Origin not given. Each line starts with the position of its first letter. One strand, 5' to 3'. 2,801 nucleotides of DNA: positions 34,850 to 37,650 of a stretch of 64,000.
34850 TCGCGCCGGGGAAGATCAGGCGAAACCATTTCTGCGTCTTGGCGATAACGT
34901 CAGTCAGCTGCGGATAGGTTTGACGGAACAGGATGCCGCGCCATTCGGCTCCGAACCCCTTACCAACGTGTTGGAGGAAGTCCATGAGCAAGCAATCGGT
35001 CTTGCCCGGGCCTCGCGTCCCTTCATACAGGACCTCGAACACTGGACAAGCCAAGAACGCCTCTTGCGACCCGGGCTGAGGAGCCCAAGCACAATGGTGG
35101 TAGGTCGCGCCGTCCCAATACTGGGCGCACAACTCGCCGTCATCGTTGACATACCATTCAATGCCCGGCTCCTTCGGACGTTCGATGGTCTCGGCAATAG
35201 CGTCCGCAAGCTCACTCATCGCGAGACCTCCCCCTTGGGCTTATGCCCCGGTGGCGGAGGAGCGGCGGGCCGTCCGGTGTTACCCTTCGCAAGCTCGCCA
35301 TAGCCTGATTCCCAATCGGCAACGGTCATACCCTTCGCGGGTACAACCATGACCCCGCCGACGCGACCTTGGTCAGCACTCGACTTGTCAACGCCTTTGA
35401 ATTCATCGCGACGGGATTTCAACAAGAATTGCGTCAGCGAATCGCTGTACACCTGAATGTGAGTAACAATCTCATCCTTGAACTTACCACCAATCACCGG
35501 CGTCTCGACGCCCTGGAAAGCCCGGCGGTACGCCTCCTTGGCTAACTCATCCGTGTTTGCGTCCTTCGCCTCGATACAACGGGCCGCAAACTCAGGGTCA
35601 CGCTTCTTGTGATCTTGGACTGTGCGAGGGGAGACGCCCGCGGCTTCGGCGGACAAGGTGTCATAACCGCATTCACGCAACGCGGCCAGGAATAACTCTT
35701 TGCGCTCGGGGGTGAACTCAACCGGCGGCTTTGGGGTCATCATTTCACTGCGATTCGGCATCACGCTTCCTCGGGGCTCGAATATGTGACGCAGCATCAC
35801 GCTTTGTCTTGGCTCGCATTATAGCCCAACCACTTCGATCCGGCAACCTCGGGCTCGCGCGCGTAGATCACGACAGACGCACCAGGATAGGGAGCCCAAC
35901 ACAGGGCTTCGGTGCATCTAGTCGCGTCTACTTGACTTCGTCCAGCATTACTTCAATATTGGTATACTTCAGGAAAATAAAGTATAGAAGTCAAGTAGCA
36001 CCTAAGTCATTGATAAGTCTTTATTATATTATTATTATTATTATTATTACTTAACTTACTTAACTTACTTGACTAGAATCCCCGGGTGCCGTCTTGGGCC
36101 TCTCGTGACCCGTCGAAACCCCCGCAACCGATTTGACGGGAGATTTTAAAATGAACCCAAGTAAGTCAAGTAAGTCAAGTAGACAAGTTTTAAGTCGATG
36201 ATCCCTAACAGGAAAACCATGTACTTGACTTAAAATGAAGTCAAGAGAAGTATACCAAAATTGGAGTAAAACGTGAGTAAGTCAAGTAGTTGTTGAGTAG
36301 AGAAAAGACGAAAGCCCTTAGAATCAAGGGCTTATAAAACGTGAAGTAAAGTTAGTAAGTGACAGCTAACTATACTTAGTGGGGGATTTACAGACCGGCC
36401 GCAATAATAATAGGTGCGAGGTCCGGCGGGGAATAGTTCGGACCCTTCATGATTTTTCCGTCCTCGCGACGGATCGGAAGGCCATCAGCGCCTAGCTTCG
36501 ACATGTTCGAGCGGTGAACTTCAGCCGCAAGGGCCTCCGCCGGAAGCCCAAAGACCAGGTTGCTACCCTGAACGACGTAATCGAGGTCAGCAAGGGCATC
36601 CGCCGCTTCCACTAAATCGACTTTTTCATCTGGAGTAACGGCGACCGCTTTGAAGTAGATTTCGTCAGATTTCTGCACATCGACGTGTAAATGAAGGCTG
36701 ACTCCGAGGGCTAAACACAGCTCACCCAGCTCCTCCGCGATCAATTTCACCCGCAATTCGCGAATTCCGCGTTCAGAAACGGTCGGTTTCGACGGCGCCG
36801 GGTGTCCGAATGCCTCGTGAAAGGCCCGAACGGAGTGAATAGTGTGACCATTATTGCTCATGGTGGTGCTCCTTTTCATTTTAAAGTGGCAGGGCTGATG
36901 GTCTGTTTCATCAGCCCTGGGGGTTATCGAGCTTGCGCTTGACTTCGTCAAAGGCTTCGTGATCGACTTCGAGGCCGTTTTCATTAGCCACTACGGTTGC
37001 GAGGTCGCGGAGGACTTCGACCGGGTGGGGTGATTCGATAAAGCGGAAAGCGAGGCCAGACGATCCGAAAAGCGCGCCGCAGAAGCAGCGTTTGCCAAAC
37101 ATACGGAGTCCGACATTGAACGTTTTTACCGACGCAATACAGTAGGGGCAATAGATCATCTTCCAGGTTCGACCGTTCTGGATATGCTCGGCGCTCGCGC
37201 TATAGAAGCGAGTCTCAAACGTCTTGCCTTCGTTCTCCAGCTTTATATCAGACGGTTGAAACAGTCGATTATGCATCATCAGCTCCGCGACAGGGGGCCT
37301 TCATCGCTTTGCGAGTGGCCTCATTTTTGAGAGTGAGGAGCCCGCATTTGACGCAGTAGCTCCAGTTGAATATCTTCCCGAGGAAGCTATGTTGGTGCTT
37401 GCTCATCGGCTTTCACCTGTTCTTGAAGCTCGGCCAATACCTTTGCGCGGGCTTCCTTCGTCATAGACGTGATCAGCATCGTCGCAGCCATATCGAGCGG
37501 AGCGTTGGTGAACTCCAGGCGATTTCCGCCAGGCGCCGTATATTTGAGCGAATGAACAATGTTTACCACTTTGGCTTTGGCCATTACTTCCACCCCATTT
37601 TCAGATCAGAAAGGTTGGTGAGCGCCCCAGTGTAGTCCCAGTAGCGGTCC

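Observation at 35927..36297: AT-rich iteron island B between the early block and the terminase operon, one of two homologous islands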

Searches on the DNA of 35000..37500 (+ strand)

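Call 8: search_dna_similar(query=window:35000-37500:+, collection=phages, mode=distant, max_rows=30)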
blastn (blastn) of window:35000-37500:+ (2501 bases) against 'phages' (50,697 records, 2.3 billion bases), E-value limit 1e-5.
Records with a match: 66; places in all: 68; records where one place covers at least 80% of the query: 0.
Best place of each record, by identity: 90-95% 40; 80-90% 5; 60-80% 21.
By first word of the organism name: Pseudomonas 51; Bordetella 9; Stenotrophomonas 2; Rhizobium 1; Caudoviricetes 1; Sphaerotilus 1; Escherichia 1.
By host as written in the record: Pseudomonas aeruginosa PAO1 19; Pseudomonas aeruginosa 16; Bordetella bronchiseptica ATCC 10580 9; - 6; Pseudomonas aeruginosa PA14 4; Stenotrophomonas maltophilia 2; Pseudomonas aeruginosa strain PAO9505 2; Pseudomonas sp. 2; and 6 more.
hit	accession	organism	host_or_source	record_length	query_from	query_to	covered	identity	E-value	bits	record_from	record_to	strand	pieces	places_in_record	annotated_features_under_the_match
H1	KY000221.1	Bordetella phage CN1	Bordetella bronchiseptica ATCC 10580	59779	1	1631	15%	75.6%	2e-27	270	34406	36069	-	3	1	terminase small subunit | phosphoribosyl-ATP pyrophosphohydrolase | terminase large subunit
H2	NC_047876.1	Bordetella phage CN1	Bordetella bronchiseptica ATCC 10580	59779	1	1631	15%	75.6%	2e-27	270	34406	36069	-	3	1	terminase small subunit | nucleotide pyrophosphohydrolase | terminase large subunit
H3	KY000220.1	Bordetella phage FP1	Bordetella bronchiseptica ATCC 10580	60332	1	1631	15%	74.8%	4e-29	261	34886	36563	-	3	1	terminase small subunit | nucleotide pyrophosphohydrolase | terminase large subunit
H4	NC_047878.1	Bordetella phage FP1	Bordetella bronchiseptica ATCC 10580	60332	1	1631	15%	74.8%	4e-29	261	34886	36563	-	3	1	terminase small subunit | nucleotide pyrophosphohydrolase | terminase large subunit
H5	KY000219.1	Bordetella phage CN2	Bordetella bronchiseptica ATCC 10580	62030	1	1631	15%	75.3%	2e-27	261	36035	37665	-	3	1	terminase small subunit | terminase large subunit | phosphoribosyl-ATP pyrophosphohydrolase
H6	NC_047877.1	Bordetella phage CN2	Bordetella bronchiseptica ATCC 10580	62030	1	1631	15%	75.3%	2e-27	261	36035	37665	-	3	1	terminase small subunit | terminase large subunit | phosphoribosyl-ATP pyrophosphohydrolase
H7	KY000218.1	Bordetella phage MW2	Bordetella bronchiseptica ATCC 10580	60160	1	1613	15%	75.5%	2e-27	261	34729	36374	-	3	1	terminase small subunit | terminase large subunit | nucleotide pyrophosphohydrolase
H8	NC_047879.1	Bordetella phage MW2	Bordetella bronchiseptica ATCC 10580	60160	1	1613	15%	75.5%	2e-27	261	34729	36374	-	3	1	terminase small subunit | terminase large subunit | nucleotide pyrophosphohydrolase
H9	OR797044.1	Stenotrophomonas phage vB_SmaS_Bhz59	Stenotrophomonas maltophilia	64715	1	732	9%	74.5%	4e-10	143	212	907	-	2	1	terminase small subunit | terminase large subunit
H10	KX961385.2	Bordetella phage LK3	Bordetella bronchiseptica ATCC 10580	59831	1417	1631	9%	74.1%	2e-27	131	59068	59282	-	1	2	putative nucleotide pyrophosphohydrolase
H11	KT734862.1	Pseudomonas phage PAE1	Pseudomonas aeruginosa strain PAO9505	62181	1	513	5%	82.4%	8e-7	123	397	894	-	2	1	putative small terminase | putative large terminase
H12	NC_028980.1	Pseudomonas phage PAE1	Pseudomonas aeruginosa strain PAO9505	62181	1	513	5%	82.4%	8e-7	123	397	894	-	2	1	terminase small subunit | terminase large subunit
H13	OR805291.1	Pseudomonas phage Aergia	Pseudomonas aeruginosa PAO1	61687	1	513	5%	82.4%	8e-7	123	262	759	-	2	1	terminase small subunit | terminase large subunit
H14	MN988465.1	Rhizobium phage RHph_TM26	Rhizobium sp. N4311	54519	1417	1526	4%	81.8%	6e-21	109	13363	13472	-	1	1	putative NTP pyrophosphohydrolase protein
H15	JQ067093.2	Pseudomonas phage PaMx74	Pseudomonas aeruginosa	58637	1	88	4%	77.3%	5e-9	70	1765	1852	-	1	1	terL: putative terminase large subunit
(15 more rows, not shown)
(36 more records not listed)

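Call 11: get_annotated_region(hit=H2, flank=3000)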
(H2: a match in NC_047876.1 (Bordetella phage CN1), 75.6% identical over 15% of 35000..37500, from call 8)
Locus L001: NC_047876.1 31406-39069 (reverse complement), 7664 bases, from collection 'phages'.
description: Bordetella phage CN1, complete genome.
organism: Bordetella phage CN1 (NCBI taxid 1916123)
taxonomy: Viruses; Duplodnaviria; Heunggongvirae; Uroviricota; Caudoviricetes; Mesyanzhinovviridae; Rabinowitzvirinae; Vojvodinavirus; Bordetella virus CN1
host: Bordetella bronchiseptica ATCC 10580; source: -; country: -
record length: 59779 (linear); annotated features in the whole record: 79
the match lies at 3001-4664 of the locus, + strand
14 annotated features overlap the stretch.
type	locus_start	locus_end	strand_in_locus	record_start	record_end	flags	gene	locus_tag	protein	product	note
CDS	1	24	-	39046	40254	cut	-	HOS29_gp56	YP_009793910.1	head morphogenesis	-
CDS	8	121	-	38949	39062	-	-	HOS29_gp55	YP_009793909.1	hypothetical protein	-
CDS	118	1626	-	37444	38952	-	-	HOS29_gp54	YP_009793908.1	portal protein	-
CDS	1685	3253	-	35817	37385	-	-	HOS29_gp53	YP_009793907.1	terminase large subunit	-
CDS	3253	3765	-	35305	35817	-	-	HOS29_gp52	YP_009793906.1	terminase small subunit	-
CDS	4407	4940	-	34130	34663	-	-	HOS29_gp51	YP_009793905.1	nucleotide pyrophosphohydrolase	-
CDS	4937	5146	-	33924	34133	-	-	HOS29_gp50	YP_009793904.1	hypothetical protein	-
CDS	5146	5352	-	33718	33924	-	-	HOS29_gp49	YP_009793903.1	hypothetical protein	-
CDS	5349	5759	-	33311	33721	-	-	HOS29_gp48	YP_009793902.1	hypothetical protein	-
CDS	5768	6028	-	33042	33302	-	-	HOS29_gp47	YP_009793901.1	hypothetical protein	-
CDS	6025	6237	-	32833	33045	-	-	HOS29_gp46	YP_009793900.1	hypothetical protein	-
CDS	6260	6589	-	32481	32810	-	-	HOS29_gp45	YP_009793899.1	hypothetical protein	-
CDS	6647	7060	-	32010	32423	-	-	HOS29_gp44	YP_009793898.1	anti-restriction protein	-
CDS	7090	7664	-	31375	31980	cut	-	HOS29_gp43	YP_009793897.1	antirestriction protein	-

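Call 18: search_dna_similar(query=window:35900-36340:+, collection=phages, mode=distant, max_evalue=10, max_rows=40)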
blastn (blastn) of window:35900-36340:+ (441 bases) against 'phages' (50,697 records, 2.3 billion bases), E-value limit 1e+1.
Records with a match: 28; places in all: 28; records where one place covers at least 80% of the query: 0.
Best place of each record, by identity: >=99% 4; 95-99% 2; 90-95% 20; 80-90% 2.
By first word of the organism name: Staphylococcus 21; Vibrio 4; Clostridium 2; Bacteriophage 1.
By host as written in the record: Staphylococcus epidermidis F12 6; Staphylococcus epidermidis 5; Vibrio parahaemolyticus ATCC 33844 3; Staphylococcus epidermidis 9142 2; Staphylococcus sp. 2; Staphylococcus epidermidis COB-Sec1 2; Clostridium perfringens 2; Staphylococcus pseudintermedius 1; and 5 more.
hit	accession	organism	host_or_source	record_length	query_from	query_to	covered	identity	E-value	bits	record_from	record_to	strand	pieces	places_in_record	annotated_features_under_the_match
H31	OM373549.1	Staphylococcus phage vB_SpsS-DH5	Staphylococcus pseudintermedius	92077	240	275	8%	86.1%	2e+0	40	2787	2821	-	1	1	record has no annotation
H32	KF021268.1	Staphylococcus phage phiIBB-SEP1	Staphylococcus epidermidis 9142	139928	243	272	7%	93.3%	1e-2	46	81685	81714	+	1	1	hypothetical protein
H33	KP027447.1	Staphylococcus phage vB_SepM_ phiIPLA-C1C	Staphylococcus sp.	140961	243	272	7%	93.3%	1e-2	46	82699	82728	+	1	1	hypothetical protein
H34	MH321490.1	Staphylococcus phage Quidividi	Staphylococcus epidermidis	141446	243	272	7%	93.3%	1e-2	46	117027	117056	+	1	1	hypothetical protein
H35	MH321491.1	Staphylococcus phage Twillingate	Staphylococcus epidermidis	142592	243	272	7%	93.3%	1e-2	46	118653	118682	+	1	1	hypothetical protein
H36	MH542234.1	Staphylococcus phage Terranova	Staphylococcus epidermidis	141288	243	272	7%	93.3%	1e-2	46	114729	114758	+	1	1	hypothetical protein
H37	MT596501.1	Staphylococcus phage vB_SepM_BE04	Staphylococcus epidermidis F12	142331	243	272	7%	93.3%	1e-2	46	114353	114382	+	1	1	hypothetical protein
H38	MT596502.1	Staphylococcus phage vB_SepM_BE05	Staphylococcus epidermidis F12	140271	243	272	7%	93.3%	1e-2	46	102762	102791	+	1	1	hypothetical protein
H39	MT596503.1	Staphylococcus phage vB_SepM_BE06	Staphylococcus epidermidis F12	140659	243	272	7%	93.3%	1e-2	46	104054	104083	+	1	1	hypothetical protein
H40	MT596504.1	Staphylococcus phage vB_SepM_BE07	Staphylococcus epidermidis F12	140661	243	272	7%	93.3%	1e-2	46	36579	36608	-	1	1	hypothetical protein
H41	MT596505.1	Staphylococcus phage vB_SepM_BE08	Staphylococcus epidermidis F12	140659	243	272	7%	93.3%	1e-2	46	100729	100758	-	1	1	hypothetical protein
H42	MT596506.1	Staphylococcus phage vB_SepM_BE09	Staphylococcus epidermidis F12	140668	243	272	7%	93.3%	1e-2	46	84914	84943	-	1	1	hypothetical protein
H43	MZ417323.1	Staphylococcus phage PG-2021_1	Staphylococcus epidermidis NCC 100655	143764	243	272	7%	93.3%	1e-2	46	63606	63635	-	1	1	record has no annotation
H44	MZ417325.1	Staphylococcus phage PG-2021_23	Mammaliicoccus vitulinus C6867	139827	243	272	7%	93.3%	1e-2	46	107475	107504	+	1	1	record has no annotation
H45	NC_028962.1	Staphylococcus phage vB_SepM_ phiIPLA-C1C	Staphylococcus sp.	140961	243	272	7%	93.3%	1e-2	46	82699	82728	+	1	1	hypothetical protein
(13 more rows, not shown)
